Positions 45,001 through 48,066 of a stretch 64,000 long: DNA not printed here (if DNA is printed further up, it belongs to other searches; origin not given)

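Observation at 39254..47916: Second block of large structural-like genes, including a Tal-like hub, downstream of the lysis cassette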

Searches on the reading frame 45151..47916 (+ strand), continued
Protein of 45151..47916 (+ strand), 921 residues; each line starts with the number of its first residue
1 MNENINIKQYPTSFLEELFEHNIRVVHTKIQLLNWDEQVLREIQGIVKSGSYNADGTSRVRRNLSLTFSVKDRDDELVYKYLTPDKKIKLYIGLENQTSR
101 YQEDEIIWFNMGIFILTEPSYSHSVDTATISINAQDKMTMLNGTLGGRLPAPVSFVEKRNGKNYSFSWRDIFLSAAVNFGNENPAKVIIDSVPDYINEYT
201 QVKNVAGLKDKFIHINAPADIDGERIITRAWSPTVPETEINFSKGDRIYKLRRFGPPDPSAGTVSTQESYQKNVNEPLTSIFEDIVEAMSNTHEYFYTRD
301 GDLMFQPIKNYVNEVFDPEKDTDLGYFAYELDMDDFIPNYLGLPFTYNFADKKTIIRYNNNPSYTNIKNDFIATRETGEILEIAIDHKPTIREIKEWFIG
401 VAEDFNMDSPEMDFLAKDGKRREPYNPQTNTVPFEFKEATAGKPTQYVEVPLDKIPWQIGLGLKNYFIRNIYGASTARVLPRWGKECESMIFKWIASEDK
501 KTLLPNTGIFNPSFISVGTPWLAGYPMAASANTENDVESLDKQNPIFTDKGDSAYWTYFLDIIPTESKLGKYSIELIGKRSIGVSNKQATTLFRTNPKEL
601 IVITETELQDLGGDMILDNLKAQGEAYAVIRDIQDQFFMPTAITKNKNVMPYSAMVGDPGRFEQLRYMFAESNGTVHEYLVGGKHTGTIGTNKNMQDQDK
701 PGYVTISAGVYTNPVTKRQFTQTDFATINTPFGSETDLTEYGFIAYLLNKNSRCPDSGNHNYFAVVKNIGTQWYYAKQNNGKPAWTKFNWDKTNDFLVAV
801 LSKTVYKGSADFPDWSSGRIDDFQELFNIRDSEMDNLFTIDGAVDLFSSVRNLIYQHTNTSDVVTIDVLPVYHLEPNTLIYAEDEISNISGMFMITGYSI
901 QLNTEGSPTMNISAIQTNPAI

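Call 29: find_encoding_contigs(protein=P0026, flank=10000, max_places=2)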
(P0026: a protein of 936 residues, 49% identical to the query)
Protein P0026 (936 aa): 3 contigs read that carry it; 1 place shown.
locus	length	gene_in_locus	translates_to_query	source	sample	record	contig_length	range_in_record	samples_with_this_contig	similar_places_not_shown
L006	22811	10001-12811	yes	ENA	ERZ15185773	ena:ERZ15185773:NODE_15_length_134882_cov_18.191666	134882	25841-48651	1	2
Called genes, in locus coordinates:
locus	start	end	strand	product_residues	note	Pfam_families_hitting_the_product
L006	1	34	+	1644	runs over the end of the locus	PF21470:BppU-like_C (faint)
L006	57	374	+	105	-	-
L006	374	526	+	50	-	-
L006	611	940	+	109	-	-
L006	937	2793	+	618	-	PF01832:Glucosaminidase, PF01520:Amidase_3, PF01471:PG_binding_1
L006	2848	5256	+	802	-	PF01832:Glucosaminidase, PF05382:Amidase_5 (faint), PF01510:Amidase_2, PF00877:NLPC_P60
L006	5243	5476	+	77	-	-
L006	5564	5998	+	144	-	-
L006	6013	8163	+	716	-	-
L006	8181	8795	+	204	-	-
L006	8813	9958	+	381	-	-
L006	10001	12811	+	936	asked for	-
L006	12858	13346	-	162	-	-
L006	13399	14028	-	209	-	PF01503:PRA-PH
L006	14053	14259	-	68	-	-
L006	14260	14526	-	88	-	-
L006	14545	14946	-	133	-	-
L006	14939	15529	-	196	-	PF00265:TK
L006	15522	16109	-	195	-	PF00625:Guanylate_kin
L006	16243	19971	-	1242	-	PF02811:PHP (faint), PF07733:DNA_pol3_alpha, PF17657:DNA_pol3_finger, PF14579:HHH_6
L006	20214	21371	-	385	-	PF05970:PIF1, PF13604:AAA_30, PF13245:AAA_19, PF01443:Viral_helicase1 (faint), PF13538:UvrD_C_2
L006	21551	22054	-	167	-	PF07866:DUF1653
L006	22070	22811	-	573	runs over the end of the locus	PF01368:DHH, PF17768:RecJ_OB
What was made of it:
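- L006 has a separate conventional endolysin (Glucosaminidase + Amidase_3 + PG_binding_1) between the holin and the lys810 homologue (call 29).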

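Call 41: predict_structure(alignment_id=A1)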
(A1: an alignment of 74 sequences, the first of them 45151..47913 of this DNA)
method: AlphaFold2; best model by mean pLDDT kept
length: 921 residues; sequences in the alignment: 74
mean_pLDDT: 84.1   pTM: 0.65
mean pLDDT of the five models: 84.1, 83.5, 82.8, 82.5, 81.6
residues with pLDDT >= 90: 340; 70-90: 487; 50-70: 59; < 50: 35
segments of 3 or more residues with pLDDT < 50: 1-4, 312-318, 321-342
pLDDT, mean of each block of 10 residues (from residue 1): 55 81 78 87 73 88 83 69 84 85 85 87 76 90 88 85 85 92 89 84 81 89 89 90 88 84 67 91 87 87 82 47 40 38 67 85 86 89 94 94 91 91 92 94 91 93 93 75 92 91 90 91 77 62 87 89 87 90 86 83 87 86 91 86 86 88 86 84 92 88 92 89 91 89 94 91 92 90 91 92 85 86 92 80 80 79 85 84 84 87 76 76 44
secondary structure, 60 per line:
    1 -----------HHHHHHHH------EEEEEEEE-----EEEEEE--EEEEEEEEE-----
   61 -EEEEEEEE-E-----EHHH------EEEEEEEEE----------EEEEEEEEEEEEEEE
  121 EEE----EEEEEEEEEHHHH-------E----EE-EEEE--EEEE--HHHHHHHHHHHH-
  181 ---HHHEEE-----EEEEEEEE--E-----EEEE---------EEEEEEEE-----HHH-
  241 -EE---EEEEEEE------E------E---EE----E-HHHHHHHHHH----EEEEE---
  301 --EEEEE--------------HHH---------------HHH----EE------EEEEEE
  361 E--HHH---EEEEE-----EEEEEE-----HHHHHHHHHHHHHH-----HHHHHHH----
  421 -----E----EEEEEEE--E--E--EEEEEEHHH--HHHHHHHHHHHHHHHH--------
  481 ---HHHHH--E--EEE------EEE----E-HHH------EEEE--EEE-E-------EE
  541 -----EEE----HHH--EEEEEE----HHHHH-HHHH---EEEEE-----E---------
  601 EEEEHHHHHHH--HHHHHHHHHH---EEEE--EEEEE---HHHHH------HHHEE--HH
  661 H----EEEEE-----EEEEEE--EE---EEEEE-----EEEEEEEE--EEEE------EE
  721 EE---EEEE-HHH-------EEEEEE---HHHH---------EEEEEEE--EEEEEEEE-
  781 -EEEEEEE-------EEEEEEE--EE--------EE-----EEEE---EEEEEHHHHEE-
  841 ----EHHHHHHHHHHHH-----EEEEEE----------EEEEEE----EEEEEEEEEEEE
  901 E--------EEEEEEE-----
elements in order (helices of 4 or more, strands of 3 or more residues): H12-19 E26-33 E39-44 E47-55 E62-69 E87-95 E106-123 E128-136 H137-140 E156-159 E162-165 H168-179 E187-189 E195-202 E211-214 E224-231 E247-253 H279-288 E293-297 E303-307 E355-361 E370-374 E380-385 H391-404 H410-416 E431-437 E446-451 H457-472 H484-488 E494-496 E503-505 E521-524 E527-529 E546-548 E558-563 H568-572 H574-577 E581-585 E601-604 H605-611 H614-623 E627-630 E633-637 H641-645 E666-670 E676-681 E689-693 E699-706 E709-712 E719-722 E726-729 E741-746 H750-753 E763-769 E772-779 E782-788 E796-802 E822-825 E829-833 H834-837 H846-857 E863-868 E879-884 E889-901 E910-916
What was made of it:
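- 45151..47916 (+): E921: gp27-like baseplate hub / Tal with extra middle domains and a conserved C-terminal ~70 aa (some shorter homologues score weakly against DUF5048 there). AlphaFold pLDDT 84.1, pTM 0.65 (call 41).
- On gp27-like baseplate hub / Tal (E921): AlphaFold model with pLDDT 84 (call 41).
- E921 model with pLDDT 84 (call 41).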

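Call 43: fold_search(model_id=the predicted structure, library=pdb)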
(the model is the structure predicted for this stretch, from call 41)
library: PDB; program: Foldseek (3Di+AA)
matches with E <= 10: 1170; with E <= 0.001: 35
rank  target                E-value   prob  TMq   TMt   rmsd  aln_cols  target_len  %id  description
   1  7aef_q                1.6e-07  1.00  0.20  0.29   9.1       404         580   10  Cryo-EM structure of an extracellular contractile injection system in marine bacterium Algoriphagus machipongonensis,  (released 2022-02-23)
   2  8v3w_H                7.2e-07  1.00  0.17  0.25   9.5       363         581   11  CryoEM Structure of Diffocin - precontracted - Baseplate - focused refinement on triplex region (released 2024-08-28)
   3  1wru                  8.0e-07  1.00  0.17  0.44  14.0       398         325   10  Structure of central hub elucidated by X-ray analysis of gene product 44; baseplate component of bacteriophage Mu (released 2005-09-20)
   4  9gtr_q                2.6e-06  1.00  0.18  0.25  10.8       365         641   10  Cryo-EM structure of a contractile injection system in Streptomyces coelicolor, the baseplate complex in extended stat (released 2025-06-18)
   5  7b5h_AJ               3.4e-06  1.00  0.19  0.28   8.2       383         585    7  Cryo-EM structure of the contractile injection system base plate from Anabaena PCC7120 (released 2022-02-23)
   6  3cdd_D                5.3e-06  1.00  0.18  0.44   7.3       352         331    9  Crystal structure of prophage MuSo2, 43 kDa tail protein from Shewanella oneidensis (released 2008-03-11)
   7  8eon_E                7.0e-06  1.00  0.16  0.43   9.5       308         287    8  Pseudomonas phage E217 baseplate complex (released 2023-07-26)
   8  3d37_A                1.1e-05  1.00  0.18  0.47   8.2       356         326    8  The crystal structure of the tail protein from Neisseria meningitidis MC58 (released 2008-07-08)
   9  3cdd_E                1.1e-05  1.00  0.18  0.45   7.9       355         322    8  Crystal structure of prophage MuSo2, 43 kDa tail protein from Shewanella oneidensis (released 2008-03-11)
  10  3cdd_A                1.1e-05  1.00  0.18  0.45   7.6       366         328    8  Crystal structure of prophage MuSo2, 43 kDa tail protein from Shewanella oneidensis (released 2008-03-11)
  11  9j1k_L                1.2e-05  1.00  0.17  0.37  15.0       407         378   10  Tip region of monocin (released 2025-01-08)
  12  9jg9_G                1.3e-05  0.99  0.17  0.25  25.8       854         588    8  Structure of the BtpeA effector and BtaeB effector bound to the VgrG spike from the Type VI secretion system (released 2025-09-10)
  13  9ndy_E                1.7e-05  1.00  0.17  0.46  11.8       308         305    7  Composite baseplate asymmetric unit of JohannRWettstein (Bas63) (released 2025-11-19)
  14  9qgm_8A               2.0e-05  1.00  0.19  0.31   8.9       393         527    7  Cryo-EM structure of the PlPVC1 central spike, 3-fold symmetrized (C3), in extended state (released 2025-10-29)
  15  3cdd_C                2.3e-05  1.00  0.17  0.42   8.7       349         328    7  Crystal structure of prophage MuSo2, 43 kDa tail protein from Shewanella oneidensis (released 2008-03-11)
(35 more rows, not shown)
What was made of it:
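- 45151..47916 (+): 35 PDB matches at E <= 1e-3, which in the listed table are hubs of phages, tailocins, contractile injection systems and T6SS (call 43).
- Closest known: gp27-type baseplate hub / siphophage Tal N-terminal domain. Same: The predicted fold of E921 aligns over about 350-400 columns with these hubs (TM-score normalised to the target 0.4-0.47, probability 1.0) (call 43).
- Foldseek against the PDB gives 35 hits at E <= 1e-3, including Mu gp44, MuSo2 43-kDa tail protein, T4 gp27, diffocin, monocin, AlgoCIS, phi812, Douge and 80alpha Tal (call 43).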

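Call 48: find_related_loci(query=A1, collection=viral_contigs, flank=10000)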
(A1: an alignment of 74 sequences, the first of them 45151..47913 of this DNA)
Query A1 (921 aa) in viral_contigs; peptide patterns used: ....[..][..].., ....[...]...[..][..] (x = any residue, [..] = any of these).
425 stretches matched a pattern; 361 encode a relative of the query (tblastn E <= 1e-3); the best 80 are kept; 80 distinct loci.
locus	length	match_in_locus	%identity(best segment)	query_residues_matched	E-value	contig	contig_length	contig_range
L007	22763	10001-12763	99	1-921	0e+0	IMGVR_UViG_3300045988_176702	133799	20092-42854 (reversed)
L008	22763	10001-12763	98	1-921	0e+0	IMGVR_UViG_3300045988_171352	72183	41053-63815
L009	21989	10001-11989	32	8-913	3e-42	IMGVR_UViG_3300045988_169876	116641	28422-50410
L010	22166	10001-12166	32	9-921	5e-41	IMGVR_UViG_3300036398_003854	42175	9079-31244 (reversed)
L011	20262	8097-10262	32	9-921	5e-41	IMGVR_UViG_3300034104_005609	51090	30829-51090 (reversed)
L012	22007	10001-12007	32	3-913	2e-40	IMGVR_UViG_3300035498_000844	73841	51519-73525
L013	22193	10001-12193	30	14-914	1e-39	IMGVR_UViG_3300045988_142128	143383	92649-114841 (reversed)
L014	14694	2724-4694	32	12-916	3e-39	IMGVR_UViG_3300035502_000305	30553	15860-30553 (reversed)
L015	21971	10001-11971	32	12-916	3e-39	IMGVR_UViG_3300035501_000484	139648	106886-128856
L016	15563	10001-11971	32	12-916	3e-39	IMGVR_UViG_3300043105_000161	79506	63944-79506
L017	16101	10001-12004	32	14-914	5e-39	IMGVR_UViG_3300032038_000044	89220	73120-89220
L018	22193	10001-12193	30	14-914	5e-39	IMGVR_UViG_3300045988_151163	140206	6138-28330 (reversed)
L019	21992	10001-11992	31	8-913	7e-39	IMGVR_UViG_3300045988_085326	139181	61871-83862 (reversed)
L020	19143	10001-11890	33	14-916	2e-38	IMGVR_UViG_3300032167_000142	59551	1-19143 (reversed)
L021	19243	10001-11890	33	14-916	2e-38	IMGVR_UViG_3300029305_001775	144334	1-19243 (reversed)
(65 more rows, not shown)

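Call 67: search_protein_families(library=ncbifam, proteins=[window:45151-47916:+], max_evalue=0.1)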
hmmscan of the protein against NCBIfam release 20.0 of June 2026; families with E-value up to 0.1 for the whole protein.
window:45151-47916:+ (921 aa): 0 families

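Call 72: search_solved_structures(query=A4, max_evalue=10, show_alignments=3)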
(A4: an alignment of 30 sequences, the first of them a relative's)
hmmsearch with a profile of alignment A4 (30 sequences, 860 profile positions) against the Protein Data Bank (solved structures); distinct sequences matched with E-value up to 10: 0.

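Call 73: search_protein_families(library=phrogs, alignment_id=A4, max_evalue=0.001)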
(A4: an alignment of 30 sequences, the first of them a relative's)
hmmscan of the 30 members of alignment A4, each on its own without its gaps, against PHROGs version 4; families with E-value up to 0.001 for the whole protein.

A. member 1, L009:7393-9990:+ (866 aa): 1 family
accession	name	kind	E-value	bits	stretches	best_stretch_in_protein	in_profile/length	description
phrog_30026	-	unknown function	1.5e-15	57.6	1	293-541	337-597/617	-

B. families by the number of members that match (of 30 scanned): 2 families
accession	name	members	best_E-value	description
phrog_30026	-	30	2.1e-36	-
phrog_27355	-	4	1.4e-09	-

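Call 74: search_protein_families(library=pfam, alignment_id=A4, max_evalue=1)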
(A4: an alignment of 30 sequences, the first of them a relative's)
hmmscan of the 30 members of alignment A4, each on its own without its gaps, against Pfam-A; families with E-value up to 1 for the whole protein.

A. member 1, L009:7393-9990:+ (866 aa): 0 families

B. families by the number of members that match (of 30 scanned): 13 families
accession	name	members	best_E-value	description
PF06923.16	GutM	1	0.018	Glucitol operon activator protein (GutM)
PF14496.11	NEL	1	0.032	C-terminal novel E3 ligase, LRR-interacting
PF23608.1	Ig_ILCR1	1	0.056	ILCR1 Ig-like domain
PF24371.1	DUF7527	1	0.069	Domain of unknown function (DUF7527)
PF08204.17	V-set_CD47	1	0.082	CD47 immunoglobulin-like domain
PF21426.3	GBS104-like_Ig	1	0.092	Tip pilin GBS104-like, Ig-like domain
PF16658.11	RF3_C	1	0.094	Class II release factor RF3, C-terminal domain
PF17952.6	Cas6_N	1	0.13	Cas6 N-terminal domain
PF20523.3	DUF6738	1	0.15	Domain of unknown function (DUF6738)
PF18905.5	DUF5661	1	0.23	Protein of unknown function (DUF5661)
PF11465.14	Receptor_2B4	1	0.23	Natural killer cell receptor 2B4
PF08242.18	Methyltransf_12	1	0.24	Methyltransferase domain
PF08227.16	DASH_Hsk3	1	0.5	DASH complex subunit Hsk3 like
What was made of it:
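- Tried and rejected: Pfam and PHROG scans of 30 pre-hub homologues gave only function-unknown PHROGs (calls 73, 74).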

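Call 90: find_encoding_contigs(protein=P0039, flank=10000, max_places=1)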
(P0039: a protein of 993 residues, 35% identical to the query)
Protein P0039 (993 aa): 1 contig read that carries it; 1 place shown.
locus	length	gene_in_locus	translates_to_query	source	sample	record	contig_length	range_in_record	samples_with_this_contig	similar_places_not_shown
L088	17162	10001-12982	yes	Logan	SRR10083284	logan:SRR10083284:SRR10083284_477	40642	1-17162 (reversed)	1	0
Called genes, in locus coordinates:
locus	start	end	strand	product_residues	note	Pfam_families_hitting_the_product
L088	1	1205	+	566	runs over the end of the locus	PF18013:Phage_lysozyme2, PF00877:NLPC_P60 (weak)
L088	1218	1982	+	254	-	-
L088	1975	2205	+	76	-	-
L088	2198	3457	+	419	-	-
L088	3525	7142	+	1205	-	PF00149:Metallophos (faint)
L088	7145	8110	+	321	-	-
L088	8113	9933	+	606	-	-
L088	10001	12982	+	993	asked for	-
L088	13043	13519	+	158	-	-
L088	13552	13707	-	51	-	-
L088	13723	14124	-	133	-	-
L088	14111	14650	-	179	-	PF00625:Guanylate_kin (weak)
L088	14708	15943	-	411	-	PF04851:ResIII, PF05970:PIF1, PF13086:AAA_11 (faint), PF13245:AAA_19, PF13604:AAA_30, PF20720:nSTAND3 (faint), PF05127:NAT10_TcmA_helicase (weak), PF13538:UvrD_C_2 (weak), +1 more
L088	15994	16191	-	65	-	-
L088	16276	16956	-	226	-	PF01476:LysM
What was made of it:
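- L088 has a Phage_lysozyme2 + NlpC/P60 lysin in the same position ahead of A-E (call 90).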
